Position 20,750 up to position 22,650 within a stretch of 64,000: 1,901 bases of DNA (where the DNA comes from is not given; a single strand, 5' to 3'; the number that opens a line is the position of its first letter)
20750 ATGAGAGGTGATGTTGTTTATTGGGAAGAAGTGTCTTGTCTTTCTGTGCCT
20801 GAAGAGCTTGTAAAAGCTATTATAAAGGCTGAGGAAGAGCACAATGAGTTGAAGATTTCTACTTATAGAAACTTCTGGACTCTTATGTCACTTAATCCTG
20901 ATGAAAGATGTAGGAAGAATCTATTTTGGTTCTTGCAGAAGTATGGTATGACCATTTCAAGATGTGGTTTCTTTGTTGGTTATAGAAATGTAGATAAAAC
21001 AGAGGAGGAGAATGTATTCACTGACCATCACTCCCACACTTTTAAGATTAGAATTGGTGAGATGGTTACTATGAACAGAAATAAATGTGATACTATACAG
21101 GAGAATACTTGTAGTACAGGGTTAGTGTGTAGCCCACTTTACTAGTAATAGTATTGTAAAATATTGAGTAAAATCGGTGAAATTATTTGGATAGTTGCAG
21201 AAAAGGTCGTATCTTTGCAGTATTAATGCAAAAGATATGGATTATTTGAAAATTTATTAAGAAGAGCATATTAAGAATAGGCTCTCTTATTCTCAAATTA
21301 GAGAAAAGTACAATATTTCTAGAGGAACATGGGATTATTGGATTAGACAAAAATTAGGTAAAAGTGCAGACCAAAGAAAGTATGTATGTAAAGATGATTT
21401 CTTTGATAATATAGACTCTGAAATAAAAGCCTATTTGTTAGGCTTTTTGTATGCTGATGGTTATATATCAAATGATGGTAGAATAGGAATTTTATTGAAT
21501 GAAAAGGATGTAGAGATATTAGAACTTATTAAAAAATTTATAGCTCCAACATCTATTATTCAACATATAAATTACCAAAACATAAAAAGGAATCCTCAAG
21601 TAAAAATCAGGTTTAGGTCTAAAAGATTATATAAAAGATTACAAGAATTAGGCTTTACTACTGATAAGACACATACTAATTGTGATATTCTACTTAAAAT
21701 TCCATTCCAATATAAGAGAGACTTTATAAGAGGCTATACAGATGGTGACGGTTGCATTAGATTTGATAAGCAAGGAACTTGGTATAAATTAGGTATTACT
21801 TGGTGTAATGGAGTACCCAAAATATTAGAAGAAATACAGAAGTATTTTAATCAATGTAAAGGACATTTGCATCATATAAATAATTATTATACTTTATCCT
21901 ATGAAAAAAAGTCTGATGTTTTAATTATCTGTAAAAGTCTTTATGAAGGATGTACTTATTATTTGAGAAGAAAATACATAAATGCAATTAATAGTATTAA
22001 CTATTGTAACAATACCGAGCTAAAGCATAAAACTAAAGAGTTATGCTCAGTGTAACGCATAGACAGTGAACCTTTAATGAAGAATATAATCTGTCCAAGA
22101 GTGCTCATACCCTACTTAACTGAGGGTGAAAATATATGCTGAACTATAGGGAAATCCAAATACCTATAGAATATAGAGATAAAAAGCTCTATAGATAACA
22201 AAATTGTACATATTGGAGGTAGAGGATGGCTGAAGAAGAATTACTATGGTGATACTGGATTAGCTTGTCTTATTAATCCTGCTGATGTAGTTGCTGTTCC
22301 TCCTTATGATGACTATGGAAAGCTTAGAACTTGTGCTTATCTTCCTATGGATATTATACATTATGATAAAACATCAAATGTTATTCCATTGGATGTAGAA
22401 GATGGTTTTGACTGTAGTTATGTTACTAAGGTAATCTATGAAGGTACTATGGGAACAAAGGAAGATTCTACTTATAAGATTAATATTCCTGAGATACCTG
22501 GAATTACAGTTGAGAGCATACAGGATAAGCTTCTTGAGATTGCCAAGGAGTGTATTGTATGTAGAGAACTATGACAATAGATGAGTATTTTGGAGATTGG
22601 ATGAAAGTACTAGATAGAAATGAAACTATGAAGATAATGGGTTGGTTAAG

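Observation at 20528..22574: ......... endonuclease apparently splits a host gene into two ORFs with a diverged target duplication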

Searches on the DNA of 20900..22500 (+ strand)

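Call 4: search_rna_families(source=window, start=20900, end=22500, threshold=evalue, max_evalue=10, show_alignments=3)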
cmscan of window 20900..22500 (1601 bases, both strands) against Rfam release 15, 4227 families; matches with E-value up to 10: 4.
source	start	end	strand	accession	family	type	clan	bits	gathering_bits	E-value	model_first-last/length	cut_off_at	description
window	21408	21448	+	RF02438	SpF51_sRNA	Gene; sRNA;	-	22.7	50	0.27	1-45/45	no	Streptococcus sRNA SpF51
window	22343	22395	+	RF03476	mir-7360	Gene; miRNA;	-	22.4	47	0.32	1-59/59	no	mir-7360 microRNA precursor family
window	22256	22324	-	RF02507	Atu_Ti3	Gene; sRNA;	-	16.1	50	4.4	1-89/89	no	Rhizobiales sRNA Atu_Ti3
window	21499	21565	+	RF02687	RAGATH-8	Gene; sRNA;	-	10.1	86.7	8.3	142-221/276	no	RAGATH-8 RNA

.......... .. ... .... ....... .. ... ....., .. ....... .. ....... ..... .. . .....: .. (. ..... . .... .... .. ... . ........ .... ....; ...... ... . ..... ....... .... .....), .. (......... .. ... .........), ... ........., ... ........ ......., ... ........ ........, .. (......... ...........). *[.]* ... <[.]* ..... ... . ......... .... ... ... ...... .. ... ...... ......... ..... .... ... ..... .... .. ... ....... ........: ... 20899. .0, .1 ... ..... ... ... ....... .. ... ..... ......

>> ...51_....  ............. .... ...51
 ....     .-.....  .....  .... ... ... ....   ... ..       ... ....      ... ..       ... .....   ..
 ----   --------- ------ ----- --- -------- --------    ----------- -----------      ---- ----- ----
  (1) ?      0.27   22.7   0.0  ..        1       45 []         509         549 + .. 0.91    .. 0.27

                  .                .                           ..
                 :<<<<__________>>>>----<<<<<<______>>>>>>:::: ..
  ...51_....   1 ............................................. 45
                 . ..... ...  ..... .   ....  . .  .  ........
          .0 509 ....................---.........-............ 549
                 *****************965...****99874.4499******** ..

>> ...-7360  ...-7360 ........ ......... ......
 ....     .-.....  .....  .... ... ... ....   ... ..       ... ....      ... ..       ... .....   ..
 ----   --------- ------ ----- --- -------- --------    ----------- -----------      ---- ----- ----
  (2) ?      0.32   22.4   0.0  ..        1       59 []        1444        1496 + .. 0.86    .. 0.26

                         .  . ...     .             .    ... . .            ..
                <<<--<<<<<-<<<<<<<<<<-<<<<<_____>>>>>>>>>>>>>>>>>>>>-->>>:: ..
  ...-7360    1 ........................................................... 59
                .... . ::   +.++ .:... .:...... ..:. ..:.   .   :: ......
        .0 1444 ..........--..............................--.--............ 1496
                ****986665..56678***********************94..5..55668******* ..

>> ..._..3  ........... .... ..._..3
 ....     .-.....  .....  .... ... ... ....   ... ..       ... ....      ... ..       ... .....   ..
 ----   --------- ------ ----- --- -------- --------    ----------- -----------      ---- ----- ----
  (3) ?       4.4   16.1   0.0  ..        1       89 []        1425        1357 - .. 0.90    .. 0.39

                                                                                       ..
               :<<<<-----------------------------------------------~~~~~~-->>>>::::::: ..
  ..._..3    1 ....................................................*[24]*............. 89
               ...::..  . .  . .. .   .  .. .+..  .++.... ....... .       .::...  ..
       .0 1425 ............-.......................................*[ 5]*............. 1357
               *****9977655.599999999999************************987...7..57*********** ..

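Call 15: search_dna_similar(query=window:21123-22206:+, collection=phages, mode=distant, max_rows=30, max_evalue=0.01)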
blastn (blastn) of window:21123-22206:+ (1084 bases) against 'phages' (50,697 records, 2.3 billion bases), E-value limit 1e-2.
Records with a match: 36; places in all: 40; records where one place covers at least 80% of the query: 0.
Best place of each record, by identity: 80-90% 1; 60-80% 35.
By first word of the organism name: Staphylococcus 10; Enterocloster 5; Prevotella 4; Bacteriophage 3; uncultured 3; bajarodcaudo 2; Clostridium 2; Bacillus 2; Mammaliicoccus 2; Clostridioides 1; and 2 more.
By host as written in the record: - 9; Prevotella sp. 4; Enterocloster bolteae DA473 3; Homo sapiens 2; Staphylococcus epidermidis C6869 2; Enterocloster bolteae DA457 2; Bacillus subtilis 2; Staphylococcus epidermidis F12 1; and 11 more.
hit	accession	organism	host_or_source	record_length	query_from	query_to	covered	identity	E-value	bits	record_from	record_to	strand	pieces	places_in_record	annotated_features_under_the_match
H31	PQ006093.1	bajarodcaudo virus 2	Neotoma bryanti feces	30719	889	1082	18%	74.0%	2e-17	97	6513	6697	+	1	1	hypothetical protein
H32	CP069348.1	Clostridioides phage pCD1602_4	water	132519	889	1084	18%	70.2%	4e-12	79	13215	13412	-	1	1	record has no annotation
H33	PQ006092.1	bajarodcaudo virus 1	Chaetodipus spinatus feces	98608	889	1082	18%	69.6%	3e-7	63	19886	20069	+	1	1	major capsid protein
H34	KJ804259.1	Staphylococcus phage 6ec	Homo sapiens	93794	889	1082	18%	67.2%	2e-4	55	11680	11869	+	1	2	terminator | endodeoxyribonuclease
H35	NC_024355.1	Staphylococcus phage 6ec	Homo sapiens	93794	889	1082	18%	67.2%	2e-4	55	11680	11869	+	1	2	terminator | homing endonuclease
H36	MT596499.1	Staphylococcus phage vB_SepS_BE02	Staphylococcus epidermidis F12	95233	889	1082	18%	67.2%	2e-4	55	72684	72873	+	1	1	endodeoxyribonuclease | terminase large subunit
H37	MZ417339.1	Staphylococcus phage PG-2021_5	Staphylococcus epidermidis C6869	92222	889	1082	18%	66.7%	2e-3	50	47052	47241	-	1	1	record has no annotation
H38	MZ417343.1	Staphylococcus phage PG-2021_74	Staphylococcus epidermidis I0515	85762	889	1082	18%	66.7%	2e-3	50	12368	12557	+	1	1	record has no annotation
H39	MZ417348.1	Staphylococcus phage PG-2021_88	Staphylococcus epidermidis C6869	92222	889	1082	18%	66.7%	2e-3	50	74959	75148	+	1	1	record has no annotation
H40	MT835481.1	Bacteriophage sp.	human fecal samples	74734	932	1079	14%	74.8%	4e-12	79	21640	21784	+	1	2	record has no annotation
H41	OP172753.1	Enterocloster phage CB457P1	Enterocloster bolteae DA457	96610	935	1078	13%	72.5%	5e-5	55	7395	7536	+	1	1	none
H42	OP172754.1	Enterocloster phage CB457P2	Enterocloster bolteae DA457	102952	935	1078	13%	72.5%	5e-5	55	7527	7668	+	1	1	none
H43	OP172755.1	Enterocloster phage CB473P1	Enterocloster bolteae DA473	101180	935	1078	13%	72.5%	5e-5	55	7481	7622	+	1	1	none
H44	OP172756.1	Enterocloster phage CB473P2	Enterocloster bolteae DA473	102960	935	1078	13%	72.5%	5e-5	55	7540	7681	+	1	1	none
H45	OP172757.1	Enterocloster phage CB473P3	Enterocloster bolteae DA473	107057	935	1078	13%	72.5%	5e-5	55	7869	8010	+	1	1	none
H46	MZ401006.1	Clostridium phage CPQ4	Clostridium perfringens JCM 1290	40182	954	1084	12%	75.4%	5e-11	76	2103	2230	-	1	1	none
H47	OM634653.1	Bacillus phage vB_BsuS_PJN02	Bacillus subtilis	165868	889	1023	12%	70.4%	5e-5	56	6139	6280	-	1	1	none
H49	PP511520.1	Dulem virus 41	Varecia variegata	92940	961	1082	11%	77.4%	2e-11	77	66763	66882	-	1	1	hypothetical protein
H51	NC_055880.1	uncultured phage cr111_1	human feces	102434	959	1084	12%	71.9%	6e-4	53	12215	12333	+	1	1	homing endonuclease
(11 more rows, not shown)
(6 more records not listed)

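Call 17: get_annotated_region(hit=H31, flank=2500)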
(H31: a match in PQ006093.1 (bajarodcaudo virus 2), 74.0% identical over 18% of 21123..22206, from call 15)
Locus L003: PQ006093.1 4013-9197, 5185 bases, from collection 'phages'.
description: Bajarodcaudo virus 2 isolate BGG_06_2, complete genome.
organism: bajarodcaudo virus 2 (NCBI taxid 3342781)
taxonomy: Viruses; Duplodnaviria; Heunggongvirae; Uroviricota; Caudoviricetes
host: -; source: Neotoma bryanti feces; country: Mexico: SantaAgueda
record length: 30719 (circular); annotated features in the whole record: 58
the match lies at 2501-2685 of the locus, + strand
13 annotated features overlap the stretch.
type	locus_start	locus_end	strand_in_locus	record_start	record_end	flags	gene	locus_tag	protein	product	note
CDS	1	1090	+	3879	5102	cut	-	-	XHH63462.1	LbR YadA-like protein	-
CDS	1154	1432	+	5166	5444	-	-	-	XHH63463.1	hypothetical protein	-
CDS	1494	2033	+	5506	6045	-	-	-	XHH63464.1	hypothetical protein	-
CDS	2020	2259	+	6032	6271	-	-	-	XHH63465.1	hypothetical protein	-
CDS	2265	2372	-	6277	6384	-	-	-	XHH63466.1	hypothetical protein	-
CDS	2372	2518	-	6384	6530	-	-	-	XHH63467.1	hypothetical protein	-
CDS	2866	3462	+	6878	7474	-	-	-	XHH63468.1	hypothetical protein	-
CDS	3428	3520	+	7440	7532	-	-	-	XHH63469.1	hypothetical protein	-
CDS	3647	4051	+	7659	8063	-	-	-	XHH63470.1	hypothetical protein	-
CDS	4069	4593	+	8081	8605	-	-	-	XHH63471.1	hypothetical protein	-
CDS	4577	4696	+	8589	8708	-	-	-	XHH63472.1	hypothetical protein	-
CDS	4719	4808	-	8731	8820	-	-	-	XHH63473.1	hypothetical protein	-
CDS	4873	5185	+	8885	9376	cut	-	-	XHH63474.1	hypothetical protein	-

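Call 18: get_annotated_region(hit=H33, flank=2500)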
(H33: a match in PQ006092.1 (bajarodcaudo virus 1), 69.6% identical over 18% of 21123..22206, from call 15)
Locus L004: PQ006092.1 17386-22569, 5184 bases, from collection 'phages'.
description: Bajarodcaudo virus 1 isolate BGG_12_1, complete genome.
organism: bajarodcaudo virus 1 (NCBI taxid 3342780)
taxonomy: Viruses; Duplodnaviria; Heunggongvirae; Uroviricota; Caudoviricetes
host: -; source: Chaetodipus spinatus feces; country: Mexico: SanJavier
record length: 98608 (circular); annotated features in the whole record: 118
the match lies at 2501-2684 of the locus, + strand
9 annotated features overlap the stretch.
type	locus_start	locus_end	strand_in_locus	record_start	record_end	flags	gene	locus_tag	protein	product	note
CDS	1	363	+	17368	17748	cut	-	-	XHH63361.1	hypothetical protein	-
CDS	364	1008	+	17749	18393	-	-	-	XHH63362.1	hypothetical protein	-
CDS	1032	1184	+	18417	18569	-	-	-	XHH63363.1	hypothetical protein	-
CDS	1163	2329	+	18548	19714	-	-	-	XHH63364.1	hypothetical protein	-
CDS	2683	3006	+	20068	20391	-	-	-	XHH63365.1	major capsid protein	-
CDS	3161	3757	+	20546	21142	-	-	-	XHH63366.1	intron associated endonuclease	-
CDS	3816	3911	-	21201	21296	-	-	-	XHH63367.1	hypothetical protein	-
CDS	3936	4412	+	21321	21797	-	-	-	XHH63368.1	major capsid protein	-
CDS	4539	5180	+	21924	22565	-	-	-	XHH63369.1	intron associated endonuclease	-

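Call 19: get_annotated_region(hit=H35, flank=2500)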
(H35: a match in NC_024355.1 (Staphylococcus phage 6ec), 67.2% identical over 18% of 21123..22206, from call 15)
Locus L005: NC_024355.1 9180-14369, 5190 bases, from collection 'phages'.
description: Staphylococcus phage 6ec, complete genome.
organism: Staphylococcus phage 6ec (NCBI taxid 1500386)
taxonomy: Viruses; Duplodnaviria; Heunggongvirae; Uroviricota; Caudoviricetes; Sextaecvirus; Sextaecvirus sextaec
host: Homo sapiens; source: anterior nares; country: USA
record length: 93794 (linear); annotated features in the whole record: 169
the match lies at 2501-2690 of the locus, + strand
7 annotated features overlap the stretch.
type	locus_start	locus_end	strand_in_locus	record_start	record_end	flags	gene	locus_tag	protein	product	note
CDS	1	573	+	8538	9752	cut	-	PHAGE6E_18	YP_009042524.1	exonuclease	ABC transport-like domain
tRNA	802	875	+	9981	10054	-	-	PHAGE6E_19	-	tRNA-Pro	tRNA-Pro (tgg)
CDS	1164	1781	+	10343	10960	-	-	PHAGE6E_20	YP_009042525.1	terminase large subunit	terminase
CDS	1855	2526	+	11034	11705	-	-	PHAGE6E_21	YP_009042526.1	homing endonuclease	late stage endonuclease; endodeoxyribonuclease I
regulatory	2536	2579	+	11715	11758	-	-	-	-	terminator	rho-independent terminator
CDS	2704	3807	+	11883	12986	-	-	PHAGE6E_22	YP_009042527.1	terminase large subunit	large subunit of phage terminase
CDS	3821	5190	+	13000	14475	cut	-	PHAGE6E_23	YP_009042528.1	portal protein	forms a dodecamer and is located at a five-fold vertex of the viral capsid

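Call 20: get_annotated_region(hit=H32, flank=2500)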
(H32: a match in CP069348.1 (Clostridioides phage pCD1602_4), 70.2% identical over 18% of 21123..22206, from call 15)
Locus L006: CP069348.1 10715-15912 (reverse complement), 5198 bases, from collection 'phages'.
description: Clostridioides phage pCD1602_4, complete sequence.
organism: Clostridioides phage pCD1602_4 (NCBI taxid 2801346)
taxonomy: Viruses; Duplodnaviria; Heunggongvirae; Uroviricota; Caudoviricetes
host: -; source: water; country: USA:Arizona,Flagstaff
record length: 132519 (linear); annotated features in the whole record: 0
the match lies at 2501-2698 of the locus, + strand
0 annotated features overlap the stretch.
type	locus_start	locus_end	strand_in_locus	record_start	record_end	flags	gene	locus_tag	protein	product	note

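Call 21: search_rna_families(sources=[L003, L004, L005, L006], threshold=evalue, max_evalue=1, show_alignments=2)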
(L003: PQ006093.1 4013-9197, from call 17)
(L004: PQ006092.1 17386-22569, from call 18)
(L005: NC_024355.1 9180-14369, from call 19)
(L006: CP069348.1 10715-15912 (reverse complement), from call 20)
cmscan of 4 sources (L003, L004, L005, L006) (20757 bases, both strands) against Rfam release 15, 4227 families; matches with E-value up to 1: 1.
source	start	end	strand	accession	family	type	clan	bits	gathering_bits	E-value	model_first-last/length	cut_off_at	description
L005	802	875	+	RF00005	tRNA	Gene; tRNA;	CL00001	65.9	29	1.3e-12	1-71/71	no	tRNA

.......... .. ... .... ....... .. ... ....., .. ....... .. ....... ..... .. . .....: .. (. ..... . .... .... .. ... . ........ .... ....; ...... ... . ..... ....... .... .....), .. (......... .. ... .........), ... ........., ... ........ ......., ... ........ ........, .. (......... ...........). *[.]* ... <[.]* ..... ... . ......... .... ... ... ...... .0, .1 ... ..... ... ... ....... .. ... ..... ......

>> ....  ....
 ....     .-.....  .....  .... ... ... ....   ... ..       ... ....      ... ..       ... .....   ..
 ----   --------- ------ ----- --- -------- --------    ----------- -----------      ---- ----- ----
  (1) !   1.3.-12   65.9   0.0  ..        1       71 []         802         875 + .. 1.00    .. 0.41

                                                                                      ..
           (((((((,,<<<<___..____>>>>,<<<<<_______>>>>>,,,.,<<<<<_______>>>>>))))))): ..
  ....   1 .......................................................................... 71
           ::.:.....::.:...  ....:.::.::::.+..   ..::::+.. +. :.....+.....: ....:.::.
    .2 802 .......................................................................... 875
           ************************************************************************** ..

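Call 30: get_annotated_region(hit=H40, flank=2500)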
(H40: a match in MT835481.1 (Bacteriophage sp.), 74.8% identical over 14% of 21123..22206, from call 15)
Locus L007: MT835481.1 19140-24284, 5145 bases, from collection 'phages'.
description: UNVERIFIED: Bacteriophage sp. clone scaffold_15 genomic sequence.
organism: Bacteriophage sp. (NCBI taxid 38018)
taxonomy: Viruses
host: -; source: human fecal samples; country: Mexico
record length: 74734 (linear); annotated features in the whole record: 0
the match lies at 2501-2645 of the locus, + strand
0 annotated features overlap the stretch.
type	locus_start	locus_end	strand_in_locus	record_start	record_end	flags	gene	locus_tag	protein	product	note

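Call 31: get_annotated_region(hit=H41, flank=2500)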
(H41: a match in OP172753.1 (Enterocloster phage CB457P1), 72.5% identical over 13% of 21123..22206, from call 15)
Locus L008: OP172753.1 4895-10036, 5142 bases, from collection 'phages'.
description: Enterocloster phage CB457P1, complete genome.
organism: Enterocloster phage CB457P1 (NCBI taxid 2968631)
taxonomy: Viruses; Duplodnaviria; Heunggongvirae; Uroviricota; Caudoviricetes
host: Enterocloster bolteae DA457; source: municipal sewage; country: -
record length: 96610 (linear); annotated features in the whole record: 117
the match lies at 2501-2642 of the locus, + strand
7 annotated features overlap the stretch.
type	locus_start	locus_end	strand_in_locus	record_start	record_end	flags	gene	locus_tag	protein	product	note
CDS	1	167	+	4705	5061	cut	-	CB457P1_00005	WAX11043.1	hypothetical protein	-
CDS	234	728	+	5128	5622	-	-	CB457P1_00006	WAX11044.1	hypothetical protein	-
CDS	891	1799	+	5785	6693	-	-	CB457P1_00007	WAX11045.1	hypothetical protein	-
CDS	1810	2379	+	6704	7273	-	-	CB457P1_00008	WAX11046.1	hypothetical protein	-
CDS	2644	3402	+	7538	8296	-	-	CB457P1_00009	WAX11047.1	hypothetical protein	-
CDS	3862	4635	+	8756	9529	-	ITEVIR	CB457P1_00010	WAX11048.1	intron-associated endonuclease 1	-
CDS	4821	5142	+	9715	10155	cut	-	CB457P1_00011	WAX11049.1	hypothetical protein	-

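Call 32: get_annotated_region(hit=H46, flank=2500)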
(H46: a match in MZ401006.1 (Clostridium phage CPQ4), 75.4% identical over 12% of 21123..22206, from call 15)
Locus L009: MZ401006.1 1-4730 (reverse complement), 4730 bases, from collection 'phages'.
description: Clostridium phage CPQ4, complete genome.
organism: Clostridium phage CPQ4 (NCBI taxid 2863150)
taxonomy: Viruses; Duplodnaviria; Heunggongvirae; Uroviricota; Caudoviricetes
host: Clostridium perfringens JCM 1290; source: chicken meat; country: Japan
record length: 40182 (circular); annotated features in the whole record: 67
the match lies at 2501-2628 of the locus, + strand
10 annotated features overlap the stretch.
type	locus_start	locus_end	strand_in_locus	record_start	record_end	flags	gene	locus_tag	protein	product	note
CDS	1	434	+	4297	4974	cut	-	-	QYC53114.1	DNA binding protein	-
CDS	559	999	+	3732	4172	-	-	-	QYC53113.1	hypothetical protein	-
CDS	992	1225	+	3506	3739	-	-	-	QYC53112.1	hypothetical protein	-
CDS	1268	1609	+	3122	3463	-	-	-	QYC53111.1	hypothetical protein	-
CDS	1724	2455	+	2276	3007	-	-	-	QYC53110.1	hypothetical protein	-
CDS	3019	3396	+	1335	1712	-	-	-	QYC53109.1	hypothetical protein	-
CDS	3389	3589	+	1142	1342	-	-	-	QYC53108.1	hypothetical protein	-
CDS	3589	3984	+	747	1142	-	-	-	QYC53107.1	hypothetical protein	-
CDS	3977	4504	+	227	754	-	-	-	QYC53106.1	hypothetical protein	-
CDS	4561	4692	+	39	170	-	-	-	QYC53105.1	hypothetical protein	-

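Call 33: get_annotated_region(hit=H47, flank=2500)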
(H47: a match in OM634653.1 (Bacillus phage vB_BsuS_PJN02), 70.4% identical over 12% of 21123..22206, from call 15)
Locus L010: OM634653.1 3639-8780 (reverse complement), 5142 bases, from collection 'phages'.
description: Bacillus phage vB_BsuS_PJN02, complete genome.
organism: Bacillus phage vB_BsuS_PJN02 (NCBI taxid 2920374)
taxonomy: Viruses; Duplodnaviria; Heunggongvirae; Uroviricota; Caudoviricetes; Zhangjivirus; Zhangjivirus PJN02
host: Bacillus subtilis; source: waste water; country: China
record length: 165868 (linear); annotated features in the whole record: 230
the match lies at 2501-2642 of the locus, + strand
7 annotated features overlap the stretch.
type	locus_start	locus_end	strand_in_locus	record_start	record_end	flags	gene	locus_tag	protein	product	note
CDS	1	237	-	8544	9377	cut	-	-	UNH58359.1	ParM-like protein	-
CDS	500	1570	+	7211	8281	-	-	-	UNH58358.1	RecD-like DNA helicase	-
CDS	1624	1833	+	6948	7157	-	-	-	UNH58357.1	mobile intron protein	-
CDS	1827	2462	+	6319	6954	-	-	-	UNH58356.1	endonuclease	-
CDS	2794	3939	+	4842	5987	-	-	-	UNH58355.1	RecD-like DNA helicase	-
CDS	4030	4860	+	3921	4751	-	-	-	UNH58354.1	hypothetical protein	-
CDS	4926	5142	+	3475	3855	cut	-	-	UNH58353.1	hypothetical protein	-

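Call 34: get_annotated_region(hit=H49, flank=2500)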
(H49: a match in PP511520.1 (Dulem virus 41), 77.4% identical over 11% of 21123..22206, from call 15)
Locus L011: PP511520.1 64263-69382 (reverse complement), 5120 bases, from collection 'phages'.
description: Dulem virus 41 isolate Duke_24FS_1, complete genome.
organism: Dulem virus 41 (NCBI taxid 3145759)
taxonomy: Viruses; Duplodnaviria; Heunggongvirae; Uroviricota; Caudoviricetes
host: Varecia variegata; source: feces; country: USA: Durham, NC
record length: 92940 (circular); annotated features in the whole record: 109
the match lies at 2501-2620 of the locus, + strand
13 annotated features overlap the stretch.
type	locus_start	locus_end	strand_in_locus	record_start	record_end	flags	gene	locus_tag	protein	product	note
CDS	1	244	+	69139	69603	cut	-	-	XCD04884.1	dUTPase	-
CDS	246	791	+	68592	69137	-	-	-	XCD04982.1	retropepsin-like protein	-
CDS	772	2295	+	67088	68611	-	-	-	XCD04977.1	polymerase/primase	-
CDS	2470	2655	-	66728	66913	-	-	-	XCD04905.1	hypothetical protein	-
CDS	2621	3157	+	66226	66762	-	-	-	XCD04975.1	polymerase/primase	-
CDS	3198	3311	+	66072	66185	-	-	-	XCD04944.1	hypothetical protein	-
CDS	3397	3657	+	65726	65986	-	-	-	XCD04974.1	polymerase/primase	-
CDS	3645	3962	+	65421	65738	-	-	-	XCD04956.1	hypothetical protein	-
CDS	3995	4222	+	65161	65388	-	-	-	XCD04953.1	hypothetical protein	-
CDS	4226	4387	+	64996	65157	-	-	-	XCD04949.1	hypothetical protein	-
CDS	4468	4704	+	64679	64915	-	-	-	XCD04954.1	hypothetical protein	-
CDS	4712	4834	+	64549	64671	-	-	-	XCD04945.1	hypothetical protein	-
CDS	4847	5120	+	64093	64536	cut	-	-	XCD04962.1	hypothetical protein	-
